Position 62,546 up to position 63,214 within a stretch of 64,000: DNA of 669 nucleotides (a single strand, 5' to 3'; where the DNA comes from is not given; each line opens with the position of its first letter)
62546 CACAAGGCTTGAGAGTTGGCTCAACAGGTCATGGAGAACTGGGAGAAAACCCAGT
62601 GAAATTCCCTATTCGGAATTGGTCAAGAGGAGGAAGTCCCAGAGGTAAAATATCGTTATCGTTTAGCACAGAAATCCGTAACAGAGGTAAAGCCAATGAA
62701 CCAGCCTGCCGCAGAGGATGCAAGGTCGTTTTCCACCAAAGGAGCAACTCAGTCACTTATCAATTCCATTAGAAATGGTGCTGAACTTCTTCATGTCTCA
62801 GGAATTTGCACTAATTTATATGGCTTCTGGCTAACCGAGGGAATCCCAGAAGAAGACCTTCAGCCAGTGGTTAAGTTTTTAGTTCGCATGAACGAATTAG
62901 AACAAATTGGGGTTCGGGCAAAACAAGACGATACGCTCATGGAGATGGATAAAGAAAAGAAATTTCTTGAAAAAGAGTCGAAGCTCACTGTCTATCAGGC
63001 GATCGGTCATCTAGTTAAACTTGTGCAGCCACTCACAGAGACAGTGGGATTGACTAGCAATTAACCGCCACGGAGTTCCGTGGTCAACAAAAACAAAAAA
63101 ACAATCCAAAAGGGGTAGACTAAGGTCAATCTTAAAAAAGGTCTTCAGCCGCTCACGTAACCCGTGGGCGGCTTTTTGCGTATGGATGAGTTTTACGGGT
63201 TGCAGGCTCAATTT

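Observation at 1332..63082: Window-wide lattice of a 14-bp palindrome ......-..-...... (28 copies, about one per 2.3 kb)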

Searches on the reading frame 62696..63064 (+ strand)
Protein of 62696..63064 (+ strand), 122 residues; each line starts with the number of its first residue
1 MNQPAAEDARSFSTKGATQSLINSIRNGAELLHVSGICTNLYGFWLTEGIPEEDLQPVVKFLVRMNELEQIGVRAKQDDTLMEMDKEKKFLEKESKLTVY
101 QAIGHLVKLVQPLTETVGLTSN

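Call 22: find_encoding_contigs(protein=window:62696-63064:+, flank=10000, max_places=4)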
Protein window:62696-63064:+ (122 aa): 2 contigs read that carry it; 1 place shown.
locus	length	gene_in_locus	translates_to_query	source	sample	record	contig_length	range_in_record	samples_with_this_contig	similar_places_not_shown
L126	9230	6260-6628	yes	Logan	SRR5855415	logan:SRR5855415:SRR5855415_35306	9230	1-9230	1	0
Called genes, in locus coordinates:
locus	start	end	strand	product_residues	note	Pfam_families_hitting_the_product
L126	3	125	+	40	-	?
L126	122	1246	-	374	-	-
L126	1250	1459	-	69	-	-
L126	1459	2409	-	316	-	-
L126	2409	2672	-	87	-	-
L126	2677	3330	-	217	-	PF14436:EndoU_bacteria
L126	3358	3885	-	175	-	-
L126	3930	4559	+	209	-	-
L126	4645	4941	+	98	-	-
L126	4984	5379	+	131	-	-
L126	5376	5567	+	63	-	-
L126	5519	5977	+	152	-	-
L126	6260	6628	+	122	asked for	-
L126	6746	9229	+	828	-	?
